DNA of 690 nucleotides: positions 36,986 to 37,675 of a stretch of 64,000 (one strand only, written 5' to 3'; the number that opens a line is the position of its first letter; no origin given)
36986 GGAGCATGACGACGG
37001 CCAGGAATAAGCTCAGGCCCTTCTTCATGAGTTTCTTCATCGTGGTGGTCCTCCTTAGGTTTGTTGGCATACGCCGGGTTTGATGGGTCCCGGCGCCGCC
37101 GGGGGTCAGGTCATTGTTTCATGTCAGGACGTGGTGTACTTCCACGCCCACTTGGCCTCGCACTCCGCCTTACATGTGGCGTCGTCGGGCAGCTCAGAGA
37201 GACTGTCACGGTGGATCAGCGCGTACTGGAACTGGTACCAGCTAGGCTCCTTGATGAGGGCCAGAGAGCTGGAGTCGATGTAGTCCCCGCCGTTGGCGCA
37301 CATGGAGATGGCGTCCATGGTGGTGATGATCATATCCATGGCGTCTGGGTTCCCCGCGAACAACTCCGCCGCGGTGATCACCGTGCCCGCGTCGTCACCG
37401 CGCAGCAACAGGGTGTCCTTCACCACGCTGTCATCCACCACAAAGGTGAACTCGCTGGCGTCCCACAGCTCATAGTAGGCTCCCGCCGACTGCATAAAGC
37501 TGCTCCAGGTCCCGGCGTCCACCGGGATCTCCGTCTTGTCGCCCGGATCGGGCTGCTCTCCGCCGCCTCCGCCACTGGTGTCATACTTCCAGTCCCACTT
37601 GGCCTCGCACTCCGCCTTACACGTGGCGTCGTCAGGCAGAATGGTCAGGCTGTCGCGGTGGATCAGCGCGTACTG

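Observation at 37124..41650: Unrecognised ~150-aa Trp/Cys repeat: five near-identical tandem copies plus at least six degenerate copies in an anchorless 2475-aa secreted protein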

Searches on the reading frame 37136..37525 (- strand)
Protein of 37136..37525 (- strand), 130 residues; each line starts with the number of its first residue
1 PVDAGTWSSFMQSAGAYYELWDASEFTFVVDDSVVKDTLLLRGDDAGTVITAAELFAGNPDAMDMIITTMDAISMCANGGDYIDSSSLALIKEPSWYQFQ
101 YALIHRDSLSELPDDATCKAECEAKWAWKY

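Call 14: search_solved_structures(query=A1, max_evalue=10)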
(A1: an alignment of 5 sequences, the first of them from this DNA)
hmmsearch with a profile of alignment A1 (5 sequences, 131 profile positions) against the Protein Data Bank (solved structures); distinct sequences matched with E-value up to 10: 3.
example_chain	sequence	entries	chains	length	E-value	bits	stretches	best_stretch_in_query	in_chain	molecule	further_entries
6osv_H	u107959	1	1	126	0.19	14.9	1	6-53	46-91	Antibody heavy chain variable region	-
3vz0_A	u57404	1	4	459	0.68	13.1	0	35-83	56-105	Putative NAD-dependent aldehyde dehydrogenase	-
2dly_A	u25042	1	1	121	0.95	12.7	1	23-74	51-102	Fyn-related kinase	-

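Call 16: find_homologous_proteins(query=A1, max_evalue=0.001)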
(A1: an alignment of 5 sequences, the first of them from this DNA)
Query A1 (5 sequences) (130 aa, profile of the alignment): 1 proteins with E <= 0.001 among 4947 candidates.
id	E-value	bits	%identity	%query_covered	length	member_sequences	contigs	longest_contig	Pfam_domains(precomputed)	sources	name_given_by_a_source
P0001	4.5e-49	184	56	100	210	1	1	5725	-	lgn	-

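Call 18: find_encoding_contigs(protein=P0001, flank=10000)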
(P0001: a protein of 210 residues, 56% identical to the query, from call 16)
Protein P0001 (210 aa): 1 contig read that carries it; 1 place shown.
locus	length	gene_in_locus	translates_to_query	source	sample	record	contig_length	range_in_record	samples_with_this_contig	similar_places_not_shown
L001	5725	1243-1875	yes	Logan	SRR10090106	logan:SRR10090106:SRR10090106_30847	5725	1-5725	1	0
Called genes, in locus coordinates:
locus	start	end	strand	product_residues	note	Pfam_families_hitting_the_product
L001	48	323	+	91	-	-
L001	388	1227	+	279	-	PF01391:Collagen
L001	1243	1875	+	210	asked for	-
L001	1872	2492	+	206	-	PF05257:CHAP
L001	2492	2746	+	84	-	-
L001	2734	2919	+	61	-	-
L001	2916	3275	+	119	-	-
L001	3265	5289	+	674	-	-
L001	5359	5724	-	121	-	?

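Call 21: search_protein_families(library=phrogs, proteins=[P0001, window:37136-37525:-], max_evalue=1)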
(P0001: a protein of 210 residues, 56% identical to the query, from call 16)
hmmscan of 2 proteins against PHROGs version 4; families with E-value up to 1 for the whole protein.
P0001 (210 aa): 1 family
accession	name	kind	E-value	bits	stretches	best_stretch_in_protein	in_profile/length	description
phrog_4978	-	tail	0.07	12.8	1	154-205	730-781/797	tail protein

seq(130 aa): 3 families
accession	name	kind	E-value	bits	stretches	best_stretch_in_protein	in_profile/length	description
phrog_23074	-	unknown function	0.06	14.8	1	66-119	43-96/163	-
phrog_5648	-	unknown function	0.25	12.5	1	52-85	29-63/78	-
phrog_10888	-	unknown function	0.34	11.7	1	18-89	74-145/186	-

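Call 22: predict_structure(alignment_id=A1)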
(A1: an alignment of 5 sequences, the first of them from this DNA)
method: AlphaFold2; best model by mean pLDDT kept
length: 130 residues; sequences in the alignment: 5
mean_pLDDT: 70.2   pTM: 0.70
mean pLDDT of the five models: 70.2, 70.0, 68.0, 66.9, 54.0
residues with pLDDT >= 90: 29; 70-90: 49; 50-70: 12; < 50: 40
segments of 3 or more residues with pLDDT < 50: 23-59, 128-130
pLDDT, mean of each block of 10 residues (from residue 1): 72 78 45 40 43 46 74 94 91 90 86 93 61
secondary structure, 60 per line:
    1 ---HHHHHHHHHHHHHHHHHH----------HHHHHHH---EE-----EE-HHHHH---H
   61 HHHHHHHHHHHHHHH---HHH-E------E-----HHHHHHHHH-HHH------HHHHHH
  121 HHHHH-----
elements in order: H4-21 H32-38 H52-56 H60-75 H96-104 H115-125

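Call 25: fold_search(model_id=the predicted structure, library=pdb)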
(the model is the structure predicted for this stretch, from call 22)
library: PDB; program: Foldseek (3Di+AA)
matches with E <= 10: 9; with E <= 0.001: 0
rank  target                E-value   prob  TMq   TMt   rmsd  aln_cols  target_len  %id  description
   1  3zhw_B                3.5e+00  0.02  0.18  0.16  15.1       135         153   12  X-ray Crystallographic Structural Characteristics of Arabidopsis Hemoglobin I and their Functional Implications (released 2013-03-06)
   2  7vrb_A                4.8e+00  0.08  0.28  0.31  10.0       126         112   13  Structure of the Human BRG1/SS18 complex (released 2022-05-25)
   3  1exb_E                5.4e+00  0.06  0.20  0.26   9.5        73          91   12  STRUCTURE OF THE CYTOPLASMIC BETA SUBUNIT-T1 ASSEMBLY OF VOLTAGE-DEPENDENT K CHANNELS (released 2000-07-19)
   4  9fq1_B                8.3e+00  0.04  0.20  0.14   8.5        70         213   18  Structure of the disease-causing mutant P20S of human KCTD1 (released 2025-04-23)
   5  6nhu_C                8.3e+00  0.02  0.19  0.12  13.7       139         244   11  Crystal Structure of the Beta Lactamase Class D YbxI from Agrobacterium fabrum (released 2019-01-16)
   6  5j70_B                9.2e+00  0.01  0.21  0.13  18.7       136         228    9  The Chd1 DNA-binding domain in complex with 17mer DNA duplex (released 2017-06-21)
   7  5mj3_B                9.2e+00  0.01  0.16  0.13  14.0       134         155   11  INTERLEUKIN-23 COMPLEX WITH AN ANTAGONISTIC ALPHABODY, CRYSTAL FORM 1 (released 2017-01-11)
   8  8oe4_B                9.2e+00  0.01  0.13  0.13  14.9       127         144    9  Cryo-EM structure of a pre-dimerized human IL-23 complete extracellular signaling complex. (released 2024-02-07)
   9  8iuf_A8               9.7e+00  0.01  0.21  0.15  14.7       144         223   11  Cryo-EM structure of Euglena gracilis super-complex I+III2+IV, composite (released 2024-02-28)

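Call 38: search_solved_structures(query=A3, max_evalue=10)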
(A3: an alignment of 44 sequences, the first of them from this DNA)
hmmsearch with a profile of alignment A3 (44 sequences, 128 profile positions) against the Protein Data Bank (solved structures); distinct sequences matched with E-value up to 10: 1.
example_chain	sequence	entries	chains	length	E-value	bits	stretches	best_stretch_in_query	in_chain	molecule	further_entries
1ug7_A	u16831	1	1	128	0.12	15.9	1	5-74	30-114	2610208M17Rik protein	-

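Call 44: predict_structure(alignment_id=A3)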
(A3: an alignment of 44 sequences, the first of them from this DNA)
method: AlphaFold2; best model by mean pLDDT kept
length: 130 residues; sequences in the alignment: 44
mean_pLDDT: 96.6   pTM: 0.91
mean pLDDT of the five models: 96.6, 96.6, 96.1, 95.5, 94.0
residues with pLDDT >= 90: 124; 70-90: 6; 50-70: 0; < 50: 0
segments of 3 or more residues with pLDDT < 50: none
pLDDT, mean of each block of 10 residues (from residue 1): 96 98 98 97 95 96 96 98 98 98 97 98 89
secondary structure, 60 per line:
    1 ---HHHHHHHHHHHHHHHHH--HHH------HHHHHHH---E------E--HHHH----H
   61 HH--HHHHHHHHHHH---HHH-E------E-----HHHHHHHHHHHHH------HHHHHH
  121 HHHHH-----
elements in order: H4-20 H32-38 H52-55 H65-75 H96-108 H115-125

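Call 47: fold_search(model_id=the predicted structure, library=pdb)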
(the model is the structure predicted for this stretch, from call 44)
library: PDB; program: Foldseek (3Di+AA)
matches with E <= 10: 24; with E <= 0.001: 0
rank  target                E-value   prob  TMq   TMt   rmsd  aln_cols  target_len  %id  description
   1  3zhw_B                2.9e+00  0.01  0.13  0.12  14.3       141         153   11  X-ray Crystallographic Structural Characteristics of Arabidopsis Hemoglobin I and their Functional Implications (released 2013-03-06)
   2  6oct_G                3.7e+00  0.03  0.19  0.24   9.9        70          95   20  Crystal structure of human KCTD16 T1 domain (released 2019-04-10)
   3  3cia_A                3.7e+00  0.02  0.18  0.06  14.0       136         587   13  Crystal structure of cold-aminopeptidase from Colwellia psychrerythraea (released 2008-07-01)
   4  6m8r_A                4.0e+00  0.03  0.19  0.24   9.6        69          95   22  Crystal structure of the KCTD16 BTB domain in complex with GABAB2 peptide (released 2019-02-27)
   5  2v9z                  4.6e+00  0.01  0.20  0.11  13.1       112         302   12  Structure of the Rhodococcus haloalkane dehalogenase mutant with enhanced enantioselectivity (released 2008-09-16)
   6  9g7j_A                4.6e+00  0.01  0.18  0.06  14.1       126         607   10  Crystal structure of the tungsten-dependent aldehyde:ferredoxin oxidoreductase from Clostridium autoethanogenum. (released 2025-05-28)
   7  7y16_C                4.9e+00  0.02  0.15  0.14  13.5        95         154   14  Crystal structure of rRNA-processing protein Las1 (released 2023-06-14)
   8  3cia_B                5.5e+00  0.01  0.18  0.06  14.1       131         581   12  Crystal structure of cold-aminopeptidase from Colwellia psychrerythraea (released 2008-07-01)
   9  4iu2_B                5.5e+00  0.01  0.17  0.12  13.7       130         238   15  Cohesin-dockerin -X domain complex from Ruminococcus flavefacience (released 2013-04-24)
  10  1god                  5.5e+00  0.01  0.14  0.14  14.5       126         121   10  MONOMERIC LYS-49 PHOSPHOLIPASE A2 HOMOLOGUE ISOLATED FROM THE VENOM OF CERROPHIDION (BOTHROPS) GODMANI (released 1999-04-23)
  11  9neu_A                6.3e+00  0.03  0.22  0.26   7.9        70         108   13  C-terminal mVenues tagged Shaker T1 domain in C4 symmetry (released 2025-08-06)
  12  3bp9_U                6.3e+00  0.02  0.22  0.24  10.5       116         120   14  Structure of B-tropic MLV capsid N-terminal domain (released 2008-02-12)
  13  6x67_C                6.3e+00  0.01  0.14  0.06  14.1       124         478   13  Cryo-EM structure of piggyBac transposase strand transfer complex (STC) (released 2020-07-22)
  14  8z1v_D                6.7e+00  0.01  0.19  0.11   9.5       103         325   12  Cryo-EM structure of Escherichia coli DppBCDF in the resting state (released 2025-01-29)
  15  6ah0_W                7.2e+00  0.01  0.16  0.07  14.9       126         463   14  The Cryo-EM Structure of the Precusor of Human Pre-catalytic Spliceosome (pre-B complex) (released 2018-11-14)
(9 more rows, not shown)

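Call 48: search_protein_representatives(alignment_id=A3)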
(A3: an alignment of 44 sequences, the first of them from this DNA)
Query: 44 sequences, 128 profile positions. Proteins with E-value up to 0.001 (for the whole library): 73; up to 1e-10: 36; up to 1e-30: 10. The best 73 are listed.
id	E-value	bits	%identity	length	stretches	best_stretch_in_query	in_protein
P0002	1.2e-140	478.3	-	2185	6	2-128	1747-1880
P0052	2.0e-129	442.0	-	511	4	2-128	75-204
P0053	8.0e-100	346.3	-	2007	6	2-127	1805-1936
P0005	5.9e-80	282.0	-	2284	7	2-127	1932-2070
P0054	3.0e-77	273.3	-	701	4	2-127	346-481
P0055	1.5e-49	183.7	-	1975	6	3-127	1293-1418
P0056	7.1e-42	158.9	-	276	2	5-128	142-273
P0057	1.8e-35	138.2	-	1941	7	49-126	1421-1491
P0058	2.5e-33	131.3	-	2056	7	5-128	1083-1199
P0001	4.1e-31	124.1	-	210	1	2-128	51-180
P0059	4.5e-30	120.8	-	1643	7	8-127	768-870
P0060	1.1e-28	116.3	-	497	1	3-128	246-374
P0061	4.5e-26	107.8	-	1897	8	82-128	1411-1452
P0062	2.6e-23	98.9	-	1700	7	29-107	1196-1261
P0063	2.5e-22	95.8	-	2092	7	7-128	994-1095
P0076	8.7e-16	74.6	-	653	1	4-127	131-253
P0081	1.6e-11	60.8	-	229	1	6-128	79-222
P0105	1.2e-05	41.8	-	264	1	3-128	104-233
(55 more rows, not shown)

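Call 51: fold_search(model_id=the predicted structure, library=viral)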
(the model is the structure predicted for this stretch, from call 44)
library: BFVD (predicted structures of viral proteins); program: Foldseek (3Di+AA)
matches with E <= 10: 50; with E <= 0.001: 0
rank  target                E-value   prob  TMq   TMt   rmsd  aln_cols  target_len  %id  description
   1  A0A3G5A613            2.4e+00  0.02  0.20  0.15  12.9       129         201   15  Uncharacterized protein [Hyperionvirus sp.]
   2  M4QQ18                2.9e+00  0.03  0.24  0.13  10.4       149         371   12  Phage tail lysozyme domain-containing protein [Synechococcus phage S-SKS1]
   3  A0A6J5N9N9            3.1e+00  0.03  0.16  0.18  10.2        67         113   19  Uncharacterized protein [uncultured Caudovirales phage]
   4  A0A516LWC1            3.1e+00  0.03  0.17  0.13  10.5        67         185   25  (no name in the UniProt tables at hand)
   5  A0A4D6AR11            3.1e+00  0.02  0.19  0.26  12.4        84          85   14  (no name in the UniProt tables at hand)
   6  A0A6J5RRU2            3.5e+00  0.01  0.16  0.07  16.3       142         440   12  Uncharacterized protein [uncultured Caudovirales phage]
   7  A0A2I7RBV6            3.7e+00  0.02  0.16  0.10   8.6        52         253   29  (no name in the UniProt tables at hand)
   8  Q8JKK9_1              4.0e+00  0.01  0.16  0.05  14.9       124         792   12  Orf104 [Heliothis zea nudivirus 1]
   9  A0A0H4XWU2            4.3e+00  0.02  0.15  0.05  11.5        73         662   18  Photolyase/cryptochrome alpha/beta domain-containing protein [Salmon gill poxvirus]
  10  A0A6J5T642            4.3e+00  0.01  0.19  0.15  21.8       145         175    8  Uncharacterized protein [uncultured Caudovirales phage]
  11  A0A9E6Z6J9            4.6e+00  0.01  0.25  0.24  17.1       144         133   15  (no name in the UniProt tables at hand)
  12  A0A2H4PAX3            4.9e+00  0.02  0.24  0.30   8.1        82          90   12  (no name in the UniProt tables at hand)
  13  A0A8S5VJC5            4.9e+00  0.02  0.27  0.32  12.0       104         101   10  (no name in the UniProt tables at hand)
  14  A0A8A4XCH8            4.9e+00  0.01  0.18  0.09  11.5        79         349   20  Uncharacterized protein [Pavo cristatus CRESS-DNA-virus sp.]
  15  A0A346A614            5.2e+00  0.04  0.23  0.23   6.9        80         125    9  (no name in the UniProt tables at hand)
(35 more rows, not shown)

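Call 52: find_encoding_contigs(protein=P0060, flank=10000, max_places=3)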
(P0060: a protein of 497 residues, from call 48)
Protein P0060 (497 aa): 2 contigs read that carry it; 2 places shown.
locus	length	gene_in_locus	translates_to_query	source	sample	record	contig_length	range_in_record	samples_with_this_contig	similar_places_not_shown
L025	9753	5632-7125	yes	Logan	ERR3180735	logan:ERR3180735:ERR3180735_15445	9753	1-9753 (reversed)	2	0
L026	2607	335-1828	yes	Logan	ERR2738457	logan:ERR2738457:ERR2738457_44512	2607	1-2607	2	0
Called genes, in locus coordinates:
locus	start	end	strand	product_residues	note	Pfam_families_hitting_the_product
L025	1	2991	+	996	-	?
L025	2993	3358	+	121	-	-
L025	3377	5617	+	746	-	-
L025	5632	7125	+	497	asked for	-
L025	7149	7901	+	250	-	PF01510:Amidase_2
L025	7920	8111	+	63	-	-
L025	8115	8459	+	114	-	-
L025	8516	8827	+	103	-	-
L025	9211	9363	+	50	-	-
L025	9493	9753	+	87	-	?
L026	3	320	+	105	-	?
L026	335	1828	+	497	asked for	-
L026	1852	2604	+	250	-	PF01510:Amidase_2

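Call 53: search_dna_similar(query=P0060, collection=phages, mode=protein, max_evalue=0.001)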
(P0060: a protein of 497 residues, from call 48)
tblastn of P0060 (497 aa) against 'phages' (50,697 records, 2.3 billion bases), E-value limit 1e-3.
Records with a match: 2; places in all: 2; records where one place covers at least 80% of the query: 0.
Best place of each record, by identity: <60% 2.
By first word of the organism name: Bacteriophage 1; Dulem 1.
By host as written in the record: - 1; Propithecus coquereli 1.
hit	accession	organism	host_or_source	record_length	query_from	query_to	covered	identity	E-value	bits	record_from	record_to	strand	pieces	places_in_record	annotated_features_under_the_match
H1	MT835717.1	Bacteriophage sp.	human fecal samples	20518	127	230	21%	54.7%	1e-24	114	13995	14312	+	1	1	record has no annotation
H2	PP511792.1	Dulem virus 33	Propithecus coquereli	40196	79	122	9%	52.3%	1e-4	51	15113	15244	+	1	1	hypothetical protein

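Call 54: search_protein_families(library=phrogs, proteins=[L025:1-2991:+, L025:2993-3358:+, L025:3377-5617:+, P0060, L025:7149-7901:+, L025:7920-8111:+, P0076, P0081, P0105, L001:388-1227:+], max_evalue=0.001)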
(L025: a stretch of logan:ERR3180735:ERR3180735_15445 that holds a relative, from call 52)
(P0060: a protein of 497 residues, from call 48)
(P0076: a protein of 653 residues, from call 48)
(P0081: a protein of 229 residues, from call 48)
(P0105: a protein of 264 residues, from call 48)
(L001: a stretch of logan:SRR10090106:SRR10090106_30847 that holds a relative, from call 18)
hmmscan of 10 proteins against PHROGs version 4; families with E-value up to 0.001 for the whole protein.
L025:1-2991:+ (996 aa): 2 families
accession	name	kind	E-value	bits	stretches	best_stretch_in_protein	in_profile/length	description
phrog_28918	-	unknown function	1e-10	40.9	1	766-978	1208-1430/1445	-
phrog_10613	-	tail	0.00014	22.7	0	731-822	127-199/237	tail length tape measure protein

L025:2993-3358:+ (121 aa): 1 family
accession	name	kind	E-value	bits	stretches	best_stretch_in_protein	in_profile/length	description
phrog_1194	-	unknown function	9.8e-20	71.7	1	1-121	4-125/125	-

L025:3377-5617:+ (746 aa): 2 families
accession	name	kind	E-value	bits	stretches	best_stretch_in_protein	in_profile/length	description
phrog_32744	-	unknown function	1.2e-78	266.4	1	88-596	62-549/748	-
phrog_13879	-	unknown function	7.5e-13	48.6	1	94-418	266-541/571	-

P0060 (497 aa): 0 families

L025:7149-7901:+ (250 aa): 16 families
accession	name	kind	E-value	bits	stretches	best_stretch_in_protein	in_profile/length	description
phrog_9611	-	lysis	1e-33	118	1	14-198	15-197/246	endolysin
phrog_1794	-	lysis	2.6e-31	110.3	1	5-180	32-209/336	amidase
phrog_670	-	lysis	6e-25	89.1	1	13-206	103-272/596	endolysin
phrog_833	-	lysis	1e-24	88.7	1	17-184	25-190/294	endolysin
phrog_3088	-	lysis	1.7e-23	84.7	1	15-200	15-192/248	amidase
phrog_1493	-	lysis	2e-23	84.2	1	15-194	27-195/394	endolysin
phrog_19265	-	unknown function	1.6e-21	78.2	1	11-183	12-182/293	-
phrog_2338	-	lysis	4.7e-19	70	1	13-173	17-176/346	endolysin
phrog_14048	-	lysis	2.8e-12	47.9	1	15-169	19-172/305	endolysin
phrog_18955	-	unknown function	1e-11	45.2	1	11-169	286-436/483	-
phrog_23201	-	unknown function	3.5e-09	37.5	1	172-250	139-219/224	-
phrog_7698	-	lysis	8.2e-09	36.7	1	10-154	13-143/316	endolysin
phrog_5182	-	lysis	3.4e-07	31.2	1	12-139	24-152/321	endolysin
phrog_2998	-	lysis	0.0002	22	1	14-194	137-305/485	endolysin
phrog_8164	-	lysis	0.00052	20.4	1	19-133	23-130/320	endolysin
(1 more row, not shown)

L025:7920-8111:+ (63 aa): 2 families
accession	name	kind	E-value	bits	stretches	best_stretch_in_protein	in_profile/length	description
phrog_13256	-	unknown function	3.1e-26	92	1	2-62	1-61/62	-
phrog_34399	-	unknown function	5.4e-10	40.1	1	3-51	3-50/57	-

P0076 (653 aa): 4 families
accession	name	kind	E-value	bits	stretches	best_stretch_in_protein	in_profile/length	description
phrog_21765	-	unknown function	3.8e-12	47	1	445-524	279-361/422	-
phrog_5231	-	unknown function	1.6e-05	24.5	1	346-504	238-366/618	-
phrog_19976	-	tail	0.00012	22.6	1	262-292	101-131/256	tail assembly protein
phrog_34368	-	unknown function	0.00026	21.2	0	390-418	65-93/344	-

P0081 (229 aa): 0 families

P0105 (264 aa): 0 families

L001:388-1227:+ (279 aa): 28 families (the best 25 are shown)
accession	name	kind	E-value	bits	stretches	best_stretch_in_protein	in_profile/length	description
phrog_819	-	tail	7.7e-14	51.8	1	181-240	501-560/1024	tail protein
phrog_10972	-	tail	1.8e-13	51.7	1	175-241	150-216/343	tail fiber protein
phrog_6320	-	tail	2.4e-13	50.8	1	181-235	124-178/745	tail fiber protein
phrog_5073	-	tail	1.2e-12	48.7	1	181-235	290-344/519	tail fiber protein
phrog_366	-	tail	1.4e-12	48.8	1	180-240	322-385/474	tail fiber protein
phrog_8745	-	tail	1.9e-10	39.7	1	178-258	1403-1483/1803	tail fiber protein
phrog_3420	-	unknown function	7.2e-09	34.7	1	179-261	234-314/929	-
phrog_38806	-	unknown function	1.3e-08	35.5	1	180-240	68-128/285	-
phrog_22681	-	DNA, RNA and nucleotide metabolism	4.2e-08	34.2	1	181-224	107-150/157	DNA polymerase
phrog_1806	-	tail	1.2e-07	32.3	1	175-234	165-228/276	collagen like minor tail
phrog_17587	-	tail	1.4e-07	31.3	1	181-231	371-421/641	tail fiber protein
phrog_3890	-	tail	2e-07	28.8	1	180-219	3013-3052/3453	straight fibre tail protein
phrog_34916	-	tail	1.2e-06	29.7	1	183-234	31-82/124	tail fiber protein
phrog_1658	-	unknown function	2.8e-06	28.2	1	181-234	66-119/239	-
phrog_38766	-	head and packaging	3.1e-06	27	1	179-240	115-175/478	virion structural protein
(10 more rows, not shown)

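Call 69: search_protein_families(library=pfam, alignment_id=A3, max_evalue=0.01)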
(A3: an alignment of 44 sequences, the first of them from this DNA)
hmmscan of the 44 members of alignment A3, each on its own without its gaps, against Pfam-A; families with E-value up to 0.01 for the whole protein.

A. member 1, seq(130 aa): 0 families

B. families by the number of members that match (of 44 scanned): 0 families

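Call 71: find_related_loci(query=P0060, collection=viral_contigs, flank=10000)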
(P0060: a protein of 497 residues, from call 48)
Query P0060 (497 aa) in viral_contigs; peptide patterns used: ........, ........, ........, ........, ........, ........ (x = any residue, [..] = any of these).
3 stretches matched a pattern, but none encodes a relative of the query by tblastn (E <= 1e-3).

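Call 72: find_related_loci(query=A1, collection=viral_contigs, flank=10000)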
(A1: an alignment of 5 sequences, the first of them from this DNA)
Query A1 (130 aa) in viral_contigs; peptide patterns used: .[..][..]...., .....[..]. (x = any residue, [..] = any of these).
104 stretches matched a pattern, but none encodes a relative of the query by tblastn (E <= 1e-3).

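Call 75: find_encoding_contigs(protein=P0076, flank=8000, max_places=2)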
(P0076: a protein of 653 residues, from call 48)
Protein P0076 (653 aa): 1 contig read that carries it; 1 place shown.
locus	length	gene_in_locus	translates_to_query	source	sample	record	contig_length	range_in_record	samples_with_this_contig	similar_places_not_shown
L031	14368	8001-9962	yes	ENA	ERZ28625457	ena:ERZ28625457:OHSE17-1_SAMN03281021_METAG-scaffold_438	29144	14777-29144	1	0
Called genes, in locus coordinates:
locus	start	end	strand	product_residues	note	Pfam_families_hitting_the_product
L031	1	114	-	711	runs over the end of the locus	-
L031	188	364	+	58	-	-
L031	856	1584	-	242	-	PF01478:Peptidase_A24 (weak)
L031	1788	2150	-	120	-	PF27806:HxsD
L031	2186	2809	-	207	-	-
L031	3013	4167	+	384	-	PF04055:Radical_SAM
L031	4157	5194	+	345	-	-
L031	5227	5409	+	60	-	-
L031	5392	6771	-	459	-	PF02518:HATPase_c (weak)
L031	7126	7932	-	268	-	PF00072:Response_reg, PF08769:Spo0A_C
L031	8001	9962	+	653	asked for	-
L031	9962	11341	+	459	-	PF13229:Beta_helix (weak), PF05048:NosD, PF13229:Beta_helix, PF05048:NosD (weak), PF13229:Beta_helix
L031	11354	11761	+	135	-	-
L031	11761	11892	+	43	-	PF09693:Phage_XkdX (weak)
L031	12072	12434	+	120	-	-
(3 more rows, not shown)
